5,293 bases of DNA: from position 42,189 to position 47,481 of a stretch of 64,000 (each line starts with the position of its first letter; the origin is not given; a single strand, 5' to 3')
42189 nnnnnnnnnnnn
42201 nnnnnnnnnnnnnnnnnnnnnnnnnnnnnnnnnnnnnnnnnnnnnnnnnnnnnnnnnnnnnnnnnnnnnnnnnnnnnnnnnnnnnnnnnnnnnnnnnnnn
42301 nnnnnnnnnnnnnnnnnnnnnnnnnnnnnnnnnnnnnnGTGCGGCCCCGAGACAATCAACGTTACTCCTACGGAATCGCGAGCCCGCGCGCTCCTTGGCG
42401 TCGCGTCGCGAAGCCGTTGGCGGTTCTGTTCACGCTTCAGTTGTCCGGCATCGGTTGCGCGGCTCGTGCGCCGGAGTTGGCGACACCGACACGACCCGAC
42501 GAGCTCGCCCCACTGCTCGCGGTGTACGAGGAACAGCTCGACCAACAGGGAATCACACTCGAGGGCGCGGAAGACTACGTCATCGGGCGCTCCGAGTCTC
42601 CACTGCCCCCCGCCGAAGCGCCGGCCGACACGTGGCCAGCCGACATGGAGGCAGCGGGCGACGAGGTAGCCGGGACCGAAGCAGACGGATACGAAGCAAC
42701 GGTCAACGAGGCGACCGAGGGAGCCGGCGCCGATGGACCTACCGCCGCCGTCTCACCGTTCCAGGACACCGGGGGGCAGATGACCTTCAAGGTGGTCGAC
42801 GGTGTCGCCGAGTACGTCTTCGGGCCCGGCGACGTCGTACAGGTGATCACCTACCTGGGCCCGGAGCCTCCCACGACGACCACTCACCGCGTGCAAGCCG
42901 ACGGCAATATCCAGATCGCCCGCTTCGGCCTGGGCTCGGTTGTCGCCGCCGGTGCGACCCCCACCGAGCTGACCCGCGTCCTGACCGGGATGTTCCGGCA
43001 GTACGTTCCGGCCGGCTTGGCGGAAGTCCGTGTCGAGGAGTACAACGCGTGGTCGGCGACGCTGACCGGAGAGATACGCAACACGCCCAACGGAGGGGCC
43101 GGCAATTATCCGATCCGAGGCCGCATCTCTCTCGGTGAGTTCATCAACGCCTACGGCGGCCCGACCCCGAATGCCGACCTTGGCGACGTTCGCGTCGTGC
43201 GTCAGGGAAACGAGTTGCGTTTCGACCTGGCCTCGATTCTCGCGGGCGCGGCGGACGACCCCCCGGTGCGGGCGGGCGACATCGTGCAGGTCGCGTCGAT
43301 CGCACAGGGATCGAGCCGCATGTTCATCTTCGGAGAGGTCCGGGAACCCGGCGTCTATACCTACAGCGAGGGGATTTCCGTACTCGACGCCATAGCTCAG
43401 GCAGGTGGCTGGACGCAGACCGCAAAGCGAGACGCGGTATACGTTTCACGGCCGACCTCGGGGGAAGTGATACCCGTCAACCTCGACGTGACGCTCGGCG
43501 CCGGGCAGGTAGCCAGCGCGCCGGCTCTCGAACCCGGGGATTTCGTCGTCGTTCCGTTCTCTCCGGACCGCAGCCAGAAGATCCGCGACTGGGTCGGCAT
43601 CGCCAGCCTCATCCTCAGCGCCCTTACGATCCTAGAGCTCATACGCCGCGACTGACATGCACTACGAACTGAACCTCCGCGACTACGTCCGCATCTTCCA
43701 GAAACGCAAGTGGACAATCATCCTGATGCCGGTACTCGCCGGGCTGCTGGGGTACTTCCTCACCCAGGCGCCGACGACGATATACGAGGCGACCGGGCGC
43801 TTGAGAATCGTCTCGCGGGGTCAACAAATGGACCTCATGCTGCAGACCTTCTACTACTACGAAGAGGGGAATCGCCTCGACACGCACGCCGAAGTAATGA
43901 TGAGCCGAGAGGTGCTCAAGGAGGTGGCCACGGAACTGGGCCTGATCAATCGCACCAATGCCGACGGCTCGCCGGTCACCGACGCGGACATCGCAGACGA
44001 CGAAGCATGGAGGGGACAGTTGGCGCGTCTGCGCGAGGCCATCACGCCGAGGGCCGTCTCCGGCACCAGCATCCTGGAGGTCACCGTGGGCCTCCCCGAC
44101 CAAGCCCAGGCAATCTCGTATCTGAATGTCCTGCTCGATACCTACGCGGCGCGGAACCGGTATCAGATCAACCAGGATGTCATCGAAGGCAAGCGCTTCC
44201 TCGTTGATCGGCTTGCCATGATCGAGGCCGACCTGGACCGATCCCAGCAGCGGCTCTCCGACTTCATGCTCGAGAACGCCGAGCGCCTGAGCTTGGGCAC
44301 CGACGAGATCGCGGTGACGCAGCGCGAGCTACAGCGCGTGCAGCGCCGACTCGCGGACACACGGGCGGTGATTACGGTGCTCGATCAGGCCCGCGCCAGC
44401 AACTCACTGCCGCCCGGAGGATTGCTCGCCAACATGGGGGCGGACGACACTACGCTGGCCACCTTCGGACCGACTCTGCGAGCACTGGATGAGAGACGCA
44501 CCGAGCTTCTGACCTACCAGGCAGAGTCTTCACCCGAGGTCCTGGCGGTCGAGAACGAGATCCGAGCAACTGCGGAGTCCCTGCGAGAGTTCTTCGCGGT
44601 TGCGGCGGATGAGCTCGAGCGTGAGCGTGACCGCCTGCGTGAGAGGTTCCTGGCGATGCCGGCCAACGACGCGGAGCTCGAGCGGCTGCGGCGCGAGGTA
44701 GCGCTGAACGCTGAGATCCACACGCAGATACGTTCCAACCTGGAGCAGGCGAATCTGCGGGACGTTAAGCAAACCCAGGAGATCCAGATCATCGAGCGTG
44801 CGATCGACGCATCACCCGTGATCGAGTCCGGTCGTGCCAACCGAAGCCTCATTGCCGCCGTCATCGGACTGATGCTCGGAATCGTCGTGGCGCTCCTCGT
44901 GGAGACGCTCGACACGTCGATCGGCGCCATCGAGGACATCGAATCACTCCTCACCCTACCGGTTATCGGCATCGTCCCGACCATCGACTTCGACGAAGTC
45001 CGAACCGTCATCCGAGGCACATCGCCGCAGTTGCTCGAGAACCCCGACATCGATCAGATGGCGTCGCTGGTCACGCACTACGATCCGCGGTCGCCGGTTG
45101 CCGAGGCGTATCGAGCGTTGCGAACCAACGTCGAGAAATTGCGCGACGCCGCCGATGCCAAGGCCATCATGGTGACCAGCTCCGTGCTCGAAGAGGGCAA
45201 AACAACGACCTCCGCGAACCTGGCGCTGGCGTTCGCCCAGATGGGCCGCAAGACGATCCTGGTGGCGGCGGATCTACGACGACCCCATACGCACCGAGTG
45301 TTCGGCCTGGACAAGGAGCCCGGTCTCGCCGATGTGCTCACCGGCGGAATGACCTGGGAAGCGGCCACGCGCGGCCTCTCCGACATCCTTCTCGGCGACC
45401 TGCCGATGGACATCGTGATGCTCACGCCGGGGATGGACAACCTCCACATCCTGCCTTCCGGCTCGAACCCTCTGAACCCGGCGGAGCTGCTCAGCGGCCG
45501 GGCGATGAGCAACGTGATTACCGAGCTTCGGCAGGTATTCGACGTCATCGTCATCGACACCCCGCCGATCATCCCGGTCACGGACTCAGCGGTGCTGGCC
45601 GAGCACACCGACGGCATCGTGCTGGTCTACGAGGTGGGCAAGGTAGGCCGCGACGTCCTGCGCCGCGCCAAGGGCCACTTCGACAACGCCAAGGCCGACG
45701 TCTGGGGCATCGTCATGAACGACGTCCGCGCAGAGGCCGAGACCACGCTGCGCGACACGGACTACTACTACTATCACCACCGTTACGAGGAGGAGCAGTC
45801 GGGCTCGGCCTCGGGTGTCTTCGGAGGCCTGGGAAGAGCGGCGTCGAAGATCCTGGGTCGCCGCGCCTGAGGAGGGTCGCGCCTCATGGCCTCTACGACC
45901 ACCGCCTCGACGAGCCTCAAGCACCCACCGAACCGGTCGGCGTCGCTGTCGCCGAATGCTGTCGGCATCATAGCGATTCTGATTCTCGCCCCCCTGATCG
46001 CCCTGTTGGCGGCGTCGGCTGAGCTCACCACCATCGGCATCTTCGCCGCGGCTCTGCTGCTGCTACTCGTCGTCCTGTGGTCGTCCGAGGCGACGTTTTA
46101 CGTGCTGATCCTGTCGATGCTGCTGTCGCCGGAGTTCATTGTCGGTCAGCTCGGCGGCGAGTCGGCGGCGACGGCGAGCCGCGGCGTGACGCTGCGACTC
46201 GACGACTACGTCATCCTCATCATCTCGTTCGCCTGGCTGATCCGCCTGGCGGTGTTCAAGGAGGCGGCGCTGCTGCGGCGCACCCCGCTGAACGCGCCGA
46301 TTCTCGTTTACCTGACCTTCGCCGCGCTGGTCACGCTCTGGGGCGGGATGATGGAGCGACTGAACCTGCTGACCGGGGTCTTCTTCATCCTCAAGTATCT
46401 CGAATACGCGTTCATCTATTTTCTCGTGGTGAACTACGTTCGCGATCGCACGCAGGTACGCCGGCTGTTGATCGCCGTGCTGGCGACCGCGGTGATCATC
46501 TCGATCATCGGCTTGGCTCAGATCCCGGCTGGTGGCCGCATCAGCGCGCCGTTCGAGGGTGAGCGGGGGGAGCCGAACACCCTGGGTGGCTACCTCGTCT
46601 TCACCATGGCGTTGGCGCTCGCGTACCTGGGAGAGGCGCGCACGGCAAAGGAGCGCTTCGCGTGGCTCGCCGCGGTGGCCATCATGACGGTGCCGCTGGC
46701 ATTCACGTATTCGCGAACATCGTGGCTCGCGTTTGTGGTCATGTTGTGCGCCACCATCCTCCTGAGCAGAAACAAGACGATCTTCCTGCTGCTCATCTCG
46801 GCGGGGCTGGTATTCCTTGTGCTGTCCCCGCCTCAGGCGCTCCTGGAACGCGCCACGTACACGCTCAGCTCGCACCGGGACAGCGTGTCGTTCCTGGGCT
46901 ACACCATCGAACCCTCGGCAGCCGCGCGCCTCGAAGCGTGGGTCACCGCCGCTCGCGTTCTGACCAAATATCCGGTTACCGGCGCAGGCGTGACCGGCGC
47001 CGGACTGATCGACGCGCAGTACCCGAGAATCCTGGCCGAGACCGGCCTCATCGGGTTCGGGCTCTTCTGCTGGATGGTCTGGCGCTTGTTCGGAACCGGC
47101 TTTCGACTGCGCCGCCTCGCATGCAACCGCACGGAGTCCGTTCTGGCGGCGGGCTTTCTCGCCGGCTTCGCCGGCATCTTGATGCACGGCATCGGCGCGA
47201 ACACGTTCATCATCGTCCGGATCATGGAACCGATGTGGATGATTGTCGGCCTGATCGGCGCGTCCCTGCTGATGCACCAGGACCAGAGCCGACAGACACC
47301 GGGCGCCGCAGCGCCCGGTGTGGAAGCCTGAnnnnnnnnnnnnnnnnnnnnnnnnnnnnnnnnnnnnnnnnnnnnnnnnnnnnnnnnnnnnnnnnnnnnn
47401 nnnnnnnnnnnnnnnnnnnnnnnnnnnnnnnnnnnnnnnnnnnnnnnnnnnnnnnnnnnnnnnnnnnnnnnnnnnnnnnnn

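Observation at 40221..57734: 17.5-kb exopolysaccharide locus with an embedded HD-GYP c-di-GMP phosphodiesterase and an ExeA-like ATPase (exosortase-type EPS architecture, no exosortase in window)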

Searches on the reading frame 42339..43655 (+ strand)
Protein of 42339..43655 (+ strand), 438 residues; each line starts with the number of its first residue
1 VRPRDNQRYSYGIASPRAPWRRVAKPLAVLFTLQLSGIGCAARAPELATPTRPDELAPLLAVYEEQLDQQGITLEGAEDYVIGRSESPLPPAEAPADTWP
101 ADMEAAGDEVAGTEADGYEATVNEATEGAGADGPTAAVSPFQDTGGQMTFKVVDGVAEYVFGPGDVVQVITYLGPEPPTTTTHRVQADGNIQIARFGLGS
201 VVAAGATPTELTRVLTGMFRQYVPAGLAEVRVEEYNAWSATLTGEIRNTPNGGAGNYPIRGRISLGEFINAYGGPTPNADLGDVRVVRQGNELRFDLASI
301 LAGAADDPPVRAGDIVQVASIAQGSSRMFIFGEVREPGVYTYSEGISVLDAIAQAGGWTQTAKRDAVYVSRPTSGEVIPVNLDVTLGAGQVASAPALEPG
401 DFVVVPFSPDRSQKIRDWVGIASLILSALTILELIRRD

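Call 67: search_protein_families(library=ncbifam, proteins=[window:42339-43655:+], max_evalue=0.0001)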
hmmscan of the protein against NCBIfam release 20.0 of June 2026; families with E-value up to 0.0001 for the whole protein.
window:42339-43655:+ (438 aa): 4 families
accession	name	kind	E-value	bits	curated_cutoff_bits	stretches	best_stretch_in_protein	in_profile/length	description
TIGR03027.2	pepcterm_export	equivalog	1.1e-23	83.8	180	1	158-406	2-165/169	XrtA/PEP-CTERM system exopolysaccharide export protein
NF041843.1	EpsY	equivalog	7.7e-18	64.5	320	2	326-405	128-210/211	exopolysaccharide export protein EpsY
NF011658.0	PRK15078.1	subfamily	3.1e-16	59.1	333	2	158-337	84-266/380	polysaccharide export protein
TIGR03028.1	EpsE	equivalog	2.7e-15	56.4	262.65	1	158-372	1-209/239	polysaccharide export protein EpsE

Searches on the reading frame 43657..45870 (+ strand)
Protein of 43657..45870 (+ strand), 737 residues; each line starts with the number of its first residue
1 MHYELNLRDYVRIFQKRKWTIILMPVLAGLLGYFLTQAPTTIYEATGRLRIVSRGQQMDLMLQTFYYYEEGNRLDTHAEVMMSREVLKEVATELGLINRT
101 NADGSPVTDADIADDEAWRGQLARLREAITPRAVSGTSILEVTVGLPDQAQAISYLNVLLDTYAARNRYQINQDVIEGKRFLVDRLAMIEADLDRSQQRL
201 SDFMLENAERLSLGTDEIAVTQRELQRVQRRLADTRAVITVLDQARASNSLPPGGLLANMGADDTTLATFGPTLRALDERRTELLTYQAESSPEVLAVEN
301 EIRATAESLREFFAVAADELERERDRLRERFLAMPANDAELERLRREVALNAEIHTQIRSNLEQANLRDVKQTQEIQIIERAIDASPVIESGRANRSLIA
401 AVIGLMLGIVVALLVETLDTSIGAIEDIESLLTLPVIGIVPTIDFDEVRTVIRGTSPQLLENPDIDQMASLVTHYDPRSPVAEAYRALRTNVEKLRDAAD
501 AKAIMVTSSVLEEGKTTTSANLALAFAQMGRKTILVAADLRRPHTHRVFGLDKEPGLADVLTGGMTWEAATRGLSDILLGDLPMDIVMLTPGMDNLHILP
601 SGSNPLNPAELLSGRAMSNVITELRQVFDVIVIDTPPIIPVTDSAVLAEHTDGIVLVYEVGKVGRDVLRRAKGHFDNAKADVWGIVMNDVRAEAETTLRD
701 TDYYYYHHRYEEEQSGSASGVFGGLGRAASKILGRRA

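Call 3: search_protein_families(library=ncbifam, proteins=[window:43657-45870:+], max_evalue=0.001)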
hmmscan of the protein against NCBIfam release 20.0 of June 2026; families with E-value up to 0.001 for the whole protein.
window:43657-45870:+ (737 aa): 14 families
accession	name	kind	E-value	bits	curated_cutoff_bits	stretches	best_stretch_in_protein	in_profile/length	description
TIGR01007.1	eps_fam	subfamily_domain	4e-47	160.4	108.05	2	571-706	71-203/204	polysaccharide biosynthesis tyrosine autokinase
NF008568.0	PRK11519.1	equivalog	8e-45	153.2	1068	2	319-570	350-595/720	tyrosine-protein kinase Wzc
NF007350.0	PRK09841.1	equivalog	7.4e-42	143.4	1248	1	319-713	350-725/726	tyrosine-protein kinase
TIGR01005.1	eps_transp_fam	subfamily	1.7e-41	142.2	411.7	1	260-710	311-739/754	exopolysaccharide transport protein family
TIGR03018.1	pepcterm_TyrKin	hypoth_equivalog_domain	1.2e-40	139.1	230.65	2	471-564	1-99/207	XrtA-associated tyrosine autokinase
TIGR03029.1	EpsG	equivalog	8.8e-37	126.7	313.8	2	459-569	61-171/274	chain length determinant protein tyrosine kinase EpsG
TIGR03007.1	pepcterm_ChnLen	equivalog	7.4e-19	67.3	278.85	2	302-446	322-466/498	XrtA system polysaccharide chain length determinant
TIGR01006.1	polys_exp_MPA1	subfamily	7.4e-13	48.5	296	1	366-444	147-225/226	CspC family polysaccharide chain length determinant protein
TIGR01969.1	minD_arch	subfamily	5.3e-12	45.5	201.75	1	504-694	3-174/251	cell division ATPase MinD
TIGR01968.1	minD_bact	equivalog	1.8e-11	43.9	212.9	1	502-691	2-174/261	septum site-determining protein MinD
TIGR03017.1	EpsF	equivalog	1.3e-05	24.2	422.75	1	74-439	69-442/444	chain length determinant protein EpsF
NF041546.1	ParA_partition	equivalog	5.5e-05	22.8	180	0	514-539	12-37/203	ParA family partition ATPase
TIGR03815.1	CpaE_hom_Actino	equivalog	0.00011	21.5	154.45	1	495-638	105-233/340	septum site-determining protein Ssd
NF008079.0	PRK10818.1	equivalog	0.00032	20.1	508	0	501-553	2-54/270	septum site-determining protein MinD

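Call 4: search_protein_families(library=pfam, proteins=[window:43657-45870:+], max_evalue=0.001)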
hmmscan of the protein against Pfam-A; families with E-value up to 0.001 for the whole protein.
window:43657-45870:+ (737 aa): 5 families
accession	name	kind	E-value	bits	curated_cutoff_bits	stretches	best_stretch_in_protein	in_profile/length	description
PF13614.12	AAA_31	-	5.4e-10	39.9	27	1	514-648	14-138/177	AAA domain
PF02706.20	Wzz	-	1.7e-09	38.3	25.5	1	4-94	2-91/91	Chain length determinant protein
PF01656.29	CbiA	-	1.8e-07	31.6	25.4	1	512-698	9-91/125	CobQ/CobB/MinD/ParA nucleotide binding domain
PF10609.15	ParA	-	2.4e-07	30.9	27.1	0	504-554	6-56/246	NUBPL iron-transfer P-loop NTPase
PF13807.11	GNVR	-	1.2e-05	25.6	27.7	1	341-414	7-79/82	G-rich domain on putative tyrosine kinase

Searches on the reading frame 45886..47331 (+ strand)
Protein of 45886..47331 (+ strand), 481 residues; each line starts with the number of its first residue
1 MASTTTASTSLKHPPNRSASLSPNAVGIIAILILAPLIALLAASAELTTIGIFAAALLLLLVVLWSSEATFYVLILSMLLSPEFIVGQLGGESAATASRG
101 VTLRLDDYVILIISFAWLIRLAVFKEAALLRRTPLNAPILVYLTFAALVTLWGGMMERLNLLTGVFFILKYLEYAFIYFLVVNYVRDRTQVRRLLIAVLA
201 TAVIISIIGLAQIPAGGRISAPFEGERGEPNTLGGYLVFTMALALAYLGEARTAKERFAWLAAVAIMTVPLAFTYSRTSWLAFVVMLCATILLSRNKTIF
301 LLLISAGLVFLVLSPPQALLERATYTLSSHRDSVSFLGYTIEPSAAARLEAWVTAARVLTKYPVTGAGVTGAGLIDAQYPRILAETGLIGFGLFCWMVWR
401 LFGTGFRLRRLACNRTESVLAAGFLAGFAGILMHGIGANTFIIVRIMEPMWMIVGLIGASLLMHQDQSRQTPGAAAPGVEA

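Call 3: search_protein_families(library=ncbifam, proteins=[window:45886-47331:+], max_evalue=0.001)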
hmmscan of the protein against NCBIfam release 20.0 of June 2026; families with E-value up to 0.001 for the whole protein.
window:45886-47331:+ (481 aa): 2 families
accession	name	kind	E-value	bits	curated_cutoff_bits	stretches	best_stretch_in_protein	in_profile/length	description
TIGR00947.1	2A73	equivalog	7.2e-13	48.3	366.4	2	111-369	45-313/425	IctB family putative bicarbonate transporter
TIGR03097.1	PEP_O_lig_1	hypoth_equivalog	2.2e-11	43.3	188.1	1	112-415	51-358/408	putative O-glycosylation ligase, exosortase A system-associated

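Call 4: search_protein_families(library=pfam, proteins=[window:45886-47331:+], max_evalue=0.001)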
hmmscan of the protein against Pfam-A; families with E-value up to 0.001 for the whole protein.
window:45886-47331:+ (481 aa): 1 family
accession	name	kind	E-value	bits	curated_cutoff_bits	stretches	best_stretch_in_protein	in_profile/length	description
PF04932.20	Wzy_C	-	1.3e-08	35.2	31.7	1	262-381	1-116/149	O-Antigen ligase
